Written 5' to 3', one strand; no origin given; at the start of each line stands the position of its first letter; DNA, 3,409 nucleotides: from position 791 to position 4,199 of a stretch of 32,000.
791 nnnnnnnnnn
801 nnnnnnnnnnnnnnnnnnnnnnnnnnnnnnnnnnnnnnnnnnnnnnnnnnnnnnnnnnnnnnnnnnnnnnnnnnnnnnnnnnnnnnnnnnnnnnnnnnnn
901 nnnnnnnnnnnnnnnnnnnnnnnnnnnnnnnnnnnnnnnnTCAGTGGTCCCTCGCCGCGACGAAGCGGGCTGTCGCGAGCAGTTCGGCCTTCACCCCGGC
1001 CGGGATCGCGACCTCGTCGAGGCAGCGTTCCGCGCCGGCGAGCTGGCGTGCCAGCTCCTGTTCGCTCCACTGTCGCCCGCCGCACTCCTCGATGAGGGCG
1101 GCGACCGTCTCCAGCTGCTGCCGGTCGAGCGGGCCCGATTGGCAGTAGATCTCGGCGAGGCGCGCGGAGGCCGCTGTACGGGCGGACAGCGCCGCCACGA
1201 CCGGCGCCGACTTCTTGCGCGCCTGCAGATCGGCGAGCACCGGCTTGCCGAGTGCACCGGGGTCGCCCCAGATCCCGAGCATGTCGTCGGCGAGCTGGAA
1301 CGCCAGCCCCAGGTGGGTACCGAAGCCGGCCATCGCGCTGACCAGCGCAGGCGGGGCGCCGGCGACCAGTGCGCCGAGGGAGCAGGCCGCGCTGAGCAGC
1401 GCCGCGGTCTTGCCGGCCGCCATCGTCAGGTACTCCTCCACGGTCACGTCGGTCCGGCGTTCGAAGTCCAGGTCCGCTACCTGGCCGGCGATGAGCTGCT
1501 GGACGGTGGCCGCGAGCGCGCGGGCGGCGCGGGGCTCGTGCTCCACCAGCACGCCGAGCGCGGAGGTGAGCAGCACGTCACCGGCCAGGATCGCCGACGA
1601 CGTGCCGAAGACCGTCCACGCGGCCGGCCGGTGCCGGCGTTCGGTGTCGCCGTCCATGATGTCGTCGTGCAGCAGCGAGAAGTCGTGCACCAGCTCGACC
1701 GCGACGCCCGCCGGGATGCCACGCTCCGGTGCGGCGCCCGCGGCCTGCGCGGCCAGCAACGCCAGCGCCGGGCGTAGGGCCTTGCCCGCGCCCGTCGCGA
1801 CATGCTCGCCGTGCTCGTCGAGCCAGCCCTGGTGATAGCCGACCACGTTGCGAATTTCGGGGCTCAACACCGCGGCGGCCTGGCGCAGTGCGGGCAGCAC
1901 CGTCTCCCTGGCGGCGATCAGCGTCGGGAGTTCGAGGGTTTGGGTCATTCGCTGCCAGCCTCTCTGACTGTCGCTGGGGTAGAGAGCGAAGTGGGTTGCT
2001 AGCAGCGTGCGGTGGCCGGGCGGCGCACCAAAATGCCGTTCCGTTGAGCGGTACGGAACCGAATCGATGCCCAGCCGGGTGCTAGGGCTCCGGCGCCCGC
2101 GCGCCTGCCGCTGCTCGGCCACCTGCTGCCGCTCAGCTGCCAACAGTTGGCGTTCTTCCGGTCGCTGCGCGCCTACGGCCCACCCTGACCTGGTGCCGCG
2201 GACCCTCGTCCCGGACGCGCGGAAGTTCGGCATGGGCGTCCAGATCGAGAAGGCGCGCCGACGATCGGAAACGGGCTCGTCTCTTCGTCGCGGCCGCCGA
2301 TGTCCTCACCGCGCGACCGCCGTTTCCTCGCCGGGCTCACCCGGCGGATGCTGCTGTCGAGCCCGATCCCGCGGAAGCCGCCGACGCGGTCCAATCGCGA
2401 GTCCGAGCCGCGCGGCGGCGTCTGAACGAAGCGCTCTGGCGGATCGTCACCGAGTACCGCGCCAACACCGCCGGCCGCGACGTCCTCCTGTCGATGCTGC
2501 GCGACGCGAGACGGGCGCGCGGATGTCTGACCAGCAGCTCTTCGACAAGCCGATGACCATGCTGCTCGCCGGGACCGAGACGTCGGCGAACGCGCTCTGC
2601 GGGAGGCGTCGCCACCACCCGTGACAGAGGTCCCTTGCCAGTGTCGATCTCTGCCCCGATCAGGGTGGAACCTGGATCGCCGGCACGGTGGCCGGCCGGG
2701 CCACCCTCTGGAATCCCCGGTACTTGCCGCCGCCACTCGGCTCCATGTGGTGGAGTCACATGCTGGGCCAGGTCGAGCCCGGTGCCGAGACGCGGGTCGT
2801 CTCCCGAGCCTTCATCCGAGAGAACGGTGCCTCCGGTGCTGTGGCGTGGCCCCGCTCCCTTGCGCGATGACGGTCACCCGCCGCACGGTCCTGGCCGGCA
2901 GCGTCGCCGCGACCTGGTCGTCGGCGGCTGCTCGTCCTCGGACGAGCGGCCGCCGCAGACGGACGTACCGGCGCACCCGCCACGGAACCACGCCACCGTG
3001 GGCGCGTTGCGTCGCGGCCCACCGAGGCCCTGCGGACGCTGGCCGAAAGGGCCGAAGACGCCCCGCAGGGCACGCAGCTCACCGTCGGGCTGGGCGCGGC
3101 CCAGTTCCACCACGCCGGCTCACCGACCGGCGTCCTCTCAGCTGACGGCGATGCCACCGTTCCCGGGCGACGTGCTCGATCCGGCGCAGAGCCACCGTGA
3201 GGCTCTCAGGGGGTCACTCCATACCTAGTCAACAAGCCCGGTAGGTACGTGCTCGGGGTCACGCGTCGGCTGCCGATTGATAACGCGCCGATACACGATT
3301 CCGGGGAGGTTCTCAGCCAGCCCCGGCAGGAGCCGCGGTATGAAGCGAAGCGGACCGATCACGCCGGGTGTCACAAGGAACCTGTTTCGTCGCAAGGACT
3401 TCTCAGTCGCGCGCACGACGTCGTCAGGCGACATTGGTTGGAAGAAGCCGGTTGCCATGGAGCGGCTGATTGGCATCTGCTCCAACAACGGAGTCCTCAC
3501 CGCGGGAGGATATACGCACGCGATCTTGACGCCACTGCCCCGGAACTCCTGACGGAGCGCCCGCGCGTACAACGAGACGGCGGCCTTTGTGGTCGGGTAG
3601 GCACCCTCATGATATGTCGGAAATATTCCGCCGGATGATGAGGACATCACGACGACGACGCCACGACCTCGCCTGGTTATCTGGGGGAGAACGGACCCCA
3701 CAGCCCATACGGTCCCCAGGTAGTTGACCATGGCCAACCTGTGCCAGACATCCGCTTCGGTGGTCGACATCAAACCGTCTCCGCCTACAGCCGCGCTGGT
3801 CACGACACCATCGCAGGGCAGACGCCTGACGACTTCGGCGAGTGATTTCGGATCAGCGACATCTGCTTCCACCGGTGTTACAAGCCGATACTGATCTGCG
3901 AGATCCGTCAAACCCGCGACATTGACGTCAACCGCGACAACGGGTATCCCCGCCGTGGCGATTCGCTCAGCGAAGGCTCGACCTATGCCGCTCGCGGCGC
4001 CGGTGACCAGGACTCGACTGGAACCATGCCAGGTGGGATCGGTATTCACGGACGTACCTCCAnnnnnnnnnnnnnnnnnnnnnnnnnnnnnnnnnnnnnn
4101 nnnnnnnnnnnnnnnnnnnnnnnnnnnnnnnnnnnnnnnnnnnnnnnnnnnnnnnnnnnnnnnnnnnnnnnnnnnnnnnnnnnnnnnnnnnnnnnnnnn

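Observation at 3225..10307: A diterpenoid operon has a class II cyclase but no class I synthase; a HAD phosphatase, SDR and aldehyde dehydrogenase take its place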

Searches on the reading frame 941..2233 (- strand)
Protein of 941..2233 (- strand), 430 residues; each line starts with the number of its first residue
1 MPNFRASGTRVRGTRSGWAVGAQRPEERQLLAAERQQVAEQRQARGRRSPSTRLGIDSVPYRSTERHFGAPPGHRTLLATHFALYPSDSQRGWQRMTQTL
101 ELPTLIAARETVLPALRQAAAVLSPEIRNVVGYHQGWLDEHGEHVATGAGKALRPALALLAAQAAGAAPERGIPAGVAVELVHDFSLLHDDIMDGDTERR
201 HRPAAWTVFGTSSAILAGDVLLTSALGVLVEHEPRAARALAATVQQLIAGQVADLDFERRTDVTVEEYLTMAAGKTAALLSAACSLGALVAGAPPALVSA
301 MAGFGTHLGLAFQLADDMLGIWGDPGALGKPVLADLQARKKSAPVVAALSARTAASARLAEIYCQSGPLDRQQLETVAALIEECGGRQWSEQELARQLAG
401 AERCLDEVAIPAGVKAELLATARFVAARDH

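Call 3: search_protein_families(library=pfam, proteins=[window:941-2233:-], max_evalue=0.01)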
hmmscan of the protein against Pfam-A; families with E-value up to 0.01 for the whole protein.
window:941-2233:- (430 aa): 1 family
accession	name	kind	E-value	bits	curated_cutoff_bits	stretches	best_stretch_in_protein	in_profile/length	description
PF00348.22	polyprenyl_synt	-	3.2e-60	203.9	27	1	137-377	3-247/251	Polyprenyl synthetase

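Call 5: search_protein_families(library=ncbifam, proteins=[window:941-2233:-], max_evalue=0.01)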
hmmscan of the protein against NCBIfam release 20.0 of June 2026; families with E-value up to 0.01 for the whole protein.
window:941-2233:- (430 aa): 16 families
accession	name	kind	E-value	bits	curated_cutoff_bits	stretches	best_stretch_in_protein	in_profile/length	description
NF041169.1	f2_encap_cargo4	exception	6e-121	403.8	450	1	105-430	5-334/334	family 2 encapsulin nanocompartment cargo protein polyprenyl transferase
NF045549.1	GGPPsyn_IdsB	equivalog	1.1e-88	297.7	475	1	104-430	19-346/346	geranylgeranyl diphosphate synthase IdsB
NF040698.1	IdsA_Meth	equivalog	9.6e-61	205.8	468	1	115-429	6-327/328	short chain isoprenyl diphosphate synthase IdsA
NF041003.1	GGPP_syn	equivalog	1.3e-54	185.5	500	1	126-385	16-281/326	geranylgeranyl diphosphate synthase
NF045485.1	FPPsyn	subfamily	5.5e-47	160.3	275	1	139-381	26-283/288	farnesyl diphosphate synthase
TIGR02748.1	GerC3_HepT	equivalog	1.3e-38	132.9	456.55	1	116-428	9-317/319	heptaprenyl diphosphate synthase component II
TIGR02749.1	prenyl_cyano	equivalog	2.8e-38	131.7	383.2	1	116-427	10-319/322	solanesyl diphosphate synthase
NF045685.1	GGPPSynCrtE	equivalog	8.1e-38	130.1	460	1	149-359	41-263/293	geranylgeranyl diphosphate synthase CrtE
NF040789.2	gerfarn_diphsyn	equivalog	4.1e-36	124.9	560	1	174-343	86-261/345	geranylfarnesyl diphosphate synthase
NF008140.0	PRK10888.1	equivalog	5.8e-36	124.4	412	1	139-396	33-290/323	octaprenyl diphosphate synthase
NF042417.1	NPPPS_Mycobact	equivalog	1.5e-35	122.9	600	1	140-414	46-320/335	nonaprenyl/(2E,6E)-farnesyl/geranylgeranyl diphosphat synthase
NF045628.1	HxpDPsynlarge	equivalog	2.8e-34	118.5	500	1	126-364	11-250/311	hexaprenyl-diphosphate synthase large subunit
NF040627.1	GFPS_Meth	equivalog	9.6e-29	100.7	600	1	138-320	28-209/285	geranylfarnesyl diphosphate synthase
NF042416.1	GFPPS_Mycobact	equivalog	1.9e-26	92.9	600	1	142-428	34-348/350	bifunctional (2E,6E)-farnesyl/geranyl diphosphate synthase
NF007877.0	PRK10581.1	equivalog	4.4e-26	91.7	321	1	143-363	37-271/299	(2E,6E)-farnesyl diphosphate synthase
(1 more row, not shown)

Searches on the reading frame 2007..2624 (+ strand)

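Call 5: search_protein_families(library=ncbifam, proteins=[window:2007-2624:+], max_evalue=0.01)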
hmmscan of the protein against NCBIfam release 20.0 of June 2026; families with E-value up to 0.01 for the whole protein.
window:2007-2624:+ (205 aa): 1 family
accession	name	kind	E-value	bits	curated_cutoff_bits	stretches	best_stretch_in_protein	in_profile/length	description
NF045812.1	PentlenOxigase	equivalog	0.005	15.8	800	1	164-197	228-261/444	pentalenene oxygenase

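Call 20: search_protein_families(library=pfam, proteins=[window:2007-2624:+], max_evalue=1)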
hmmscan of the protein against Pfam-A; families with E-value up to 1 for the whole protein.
window:2007-2624:+ (205 aa): 0 families

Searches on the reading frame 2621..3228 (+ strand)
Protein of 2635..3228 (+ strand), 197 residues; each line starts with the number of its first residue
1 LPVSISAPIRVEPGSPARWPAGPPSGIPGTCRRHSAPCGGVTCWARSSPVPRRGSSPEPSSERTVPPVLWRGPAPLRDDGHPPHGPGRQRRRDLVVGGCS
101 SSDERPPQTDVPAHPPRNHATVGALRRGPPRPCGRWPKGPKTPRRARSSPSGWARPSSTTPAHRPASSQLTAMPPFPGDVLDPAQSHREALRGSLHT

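Call 5: search_protein_families(library=ncbifam, proteins=[window:2635-3228:+], max_evalue=0.01)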
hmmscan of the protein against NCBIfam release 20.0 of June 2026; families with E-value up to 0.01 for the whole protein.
window:2635-3228:+ (197 aa): 0 families

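Call 20: search_protein_families(library=pfam, proteins=[window:2621-3145:+, window:2635-3228:+], max_evalue=1)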
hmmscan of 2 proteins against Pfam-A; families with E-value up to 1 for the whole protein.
window:2621-3145:+ (174 aa): 1 family
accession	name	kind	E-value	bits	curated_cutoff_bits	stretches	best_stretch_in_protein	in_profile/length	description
PF13986.11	DUF4224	-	0.03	14.7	22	1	6-26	18-38/45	Domain of unknown function (DUF4224)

window:2635-3228:+ (197 aa): 0 families

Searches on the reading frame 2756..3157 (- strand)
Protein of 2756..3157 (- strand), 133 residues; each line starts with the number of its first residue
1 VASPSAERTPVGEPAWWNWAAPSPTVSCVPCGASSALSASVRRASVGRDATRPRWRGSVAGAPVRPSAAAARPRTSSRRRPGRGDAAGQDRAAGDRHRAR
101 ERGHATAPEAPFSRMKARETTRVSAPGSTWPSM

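Call 20: search_protein_families(library=pfam, proteins=[window:2756-3157:-], max_evalue=1)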
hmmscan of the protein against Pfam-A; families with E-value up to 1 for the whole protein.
window:2756-3157:- (133 aa): 1 family
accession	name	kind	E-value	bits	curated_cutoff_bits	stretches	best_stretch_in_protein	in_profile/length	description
PF11082.13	DUF2880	-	0.047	14.5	25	1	86-118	8-40/79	Protein of unknown function (DUF2880)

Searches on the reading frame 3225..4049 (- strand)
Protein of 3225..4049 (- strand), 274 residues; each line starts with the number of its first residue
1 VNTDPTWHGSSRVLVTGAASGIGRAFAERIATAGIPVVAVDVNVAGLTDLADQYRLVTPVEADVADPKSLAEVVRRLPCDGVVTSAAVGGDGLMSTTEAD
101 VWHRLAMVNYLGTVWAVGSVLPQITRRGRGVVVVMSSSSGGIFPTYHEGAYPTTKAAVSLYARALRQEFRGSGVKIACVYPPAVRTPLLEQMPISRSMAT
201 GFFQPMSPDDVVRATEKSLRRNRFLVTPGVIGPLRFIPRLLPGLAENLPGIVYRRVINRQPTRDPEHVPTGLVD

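Call 3: search_protein_families(library=pfam, proteins=[window:3225-4049:-], max_evalue=0.01)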
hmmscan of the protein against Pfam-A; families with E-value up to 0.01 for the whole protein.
window:3225-4049:- (274 aa): 6 families
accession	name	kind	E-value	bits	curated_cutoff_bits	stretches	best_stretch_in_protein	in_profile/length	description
PF00106.31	adh_short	-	1.7e-34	119.5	26.6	1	13-191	3-189/195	short chain dehydrogenase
PF13561.12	adh_short_C2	-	5.1e-24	85.6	27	1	17-198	1-190/236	Enoyl-(Acyl carrier protein) reductase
PF01370.27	Epimerase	-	1e-11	45.2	20.9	1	13-169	1-160/240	NAD dependent epimerase/dehydratase family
PF08659.16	KR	-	5.7e-10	39.8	22.6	1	13-167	3-165/180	KR domain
PF13460.12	NAD_binding_10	-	2.3e-06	28.1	27.2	1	17-98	1-86/184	NAD(P)H-binding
PF04321.23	RmlD_sub_bind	-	0.00014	21.5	27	1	12-87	2-60/287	RmlD substrate binding domain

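Call 5: search_protein_families(library=ncbifam, proteins=[window:3225-4049:-], max_evalue=0.01)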
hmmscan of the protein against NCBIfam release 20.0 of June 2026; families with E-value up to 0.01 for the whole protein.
window:3225-4049:- (274 aa): 208 families (the best 25 are shown)
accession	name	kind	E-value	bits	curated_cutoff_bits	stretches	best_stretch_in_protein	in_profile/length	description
NF005878.0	PRK07825.1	subfamily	2.2e-31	109.2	287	1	12-243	11-242/278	short chain dehydrogenase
NF004526.0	PRK05872.1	subfamily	5e-29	101.3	276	1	13-192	13-198/297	short-chain dehydrogenase/reductase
NF004825.0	PRK06181.1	equivalog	3.6e-27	95.3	215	1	12-248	8-258/268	SDR family oxidoreductase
NF006123.0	PRK08267.1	equivalog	6.7e-27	94.4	261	1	11-219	3-220/261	SDR family oxidoreductase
NF005559.1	PRK07231.1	subfamily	9.3e-26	90.8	215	1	13-192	7-194/249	glucose 1-dehydrogenase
NF004514.1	PRK05855.1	equivalog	9.3e-26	90.5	455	1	11-193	314-505/578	SDR family oxidoreductase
NF006073.0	PRK08219.1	equivalog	1.2e-24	87.3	218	1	12-213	5-203/227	SDR family oxidoreductase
NF005881.0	PRK07832.1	equivalog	1.3e-24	86.9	296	1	11-195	10-204/287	SDR family oxidoreductase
NF005495.0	PRK07109.1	subfamily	1.4e-24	87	264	1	11-246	9-256/334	SDR family oxidoreductase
NF009466.0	PRK12826.1-2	subfamily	1.5e-24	86.8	222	1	11-192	4-195/248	3-oxoacyl-ACP reductase FabG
NF004791.0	PRK06138.1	equivalog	2.5e-24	86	312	1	13-192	8-194/252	SDR family oxidoreductase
NF052558.1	MBtsdlDhBudC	equivalog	4.6e-24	85.4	270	1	13-202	6-200/250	meso-2,3-butanediol dehydrogenase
NF004765.0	PRK06101.1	equivalog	7.1e-24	84.2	406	1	11-193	2-183/241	SDR family oxidoreductase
NF005672.0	PRK07454.1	equivalog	9.4e-24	83.9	234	1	10-194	6-198/241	SDR family oxidoreductase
NF040690.1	mycolate_SDR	equivalog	5.3e-23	81.8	380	1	8-232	6-238/265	mycolate reductase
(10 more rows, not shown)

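Call 13: list_cluster_members(proteins=[P0001, window:5577-6278:-, window:3225-4049:-, window:4063-5577:-, window:7798-9123:-, window:9102-10307:-, window:941-2233:-, window:18-1085:-])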
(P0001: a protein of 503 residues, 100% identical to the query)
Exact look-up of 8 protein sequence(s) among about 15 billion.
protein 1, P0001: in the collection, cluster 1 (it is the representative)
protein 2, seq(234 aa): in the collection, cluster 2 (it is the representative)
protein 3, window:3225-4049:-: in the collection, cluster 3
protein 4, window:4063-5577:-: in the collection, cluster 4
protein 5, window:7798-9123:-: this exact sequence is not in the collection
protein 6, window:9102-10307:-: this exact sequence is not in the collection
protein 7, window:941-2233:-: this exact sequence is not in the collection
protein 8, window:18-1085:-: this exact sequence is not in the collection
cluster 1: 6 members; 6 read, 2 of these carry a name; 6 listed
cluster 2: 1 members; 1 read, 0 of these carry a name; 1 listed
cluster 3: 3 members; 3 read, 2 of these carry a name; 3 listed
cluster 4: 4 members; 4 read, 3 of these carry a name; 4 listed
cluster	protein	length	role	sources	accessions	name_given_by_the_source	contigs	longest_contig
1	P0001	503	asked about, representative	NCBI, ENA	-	-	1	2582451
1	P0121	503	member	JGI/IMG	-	halimadienyl-diphosphate synthase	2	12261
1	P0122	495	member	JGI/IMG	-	halimadienyl-diphosphate synthase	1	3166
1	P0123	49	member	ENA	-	-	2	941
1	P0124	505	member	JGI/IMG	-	-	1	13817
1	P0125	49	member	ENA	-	-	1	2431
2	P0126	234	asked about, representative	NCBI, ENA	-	-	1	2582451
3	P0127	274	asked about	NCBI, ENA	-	-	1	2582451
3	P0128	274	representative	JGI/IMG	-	NAD(P)-dependent dehydrogenase (short-subunit alcohol dehydrogenase family)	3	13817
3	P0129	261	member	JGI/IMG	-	NAD(P)-dependent dehydrogenase (short-subunit alcohol dehydrogenase family)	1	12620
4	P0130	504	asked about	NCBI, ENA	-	-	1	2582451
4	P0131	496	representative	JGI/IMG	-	acyl-CoA reductase-like NAD-dependent aldehyde dehydrogenase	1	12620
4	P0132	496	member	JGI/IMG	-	acyl-CoA reductase-like NAD-dependent aldehyde dehydrogenase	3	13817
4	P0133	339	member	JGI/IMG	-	acyl-CoA reductase-like NAD-dependent aldehyde dehydrogenase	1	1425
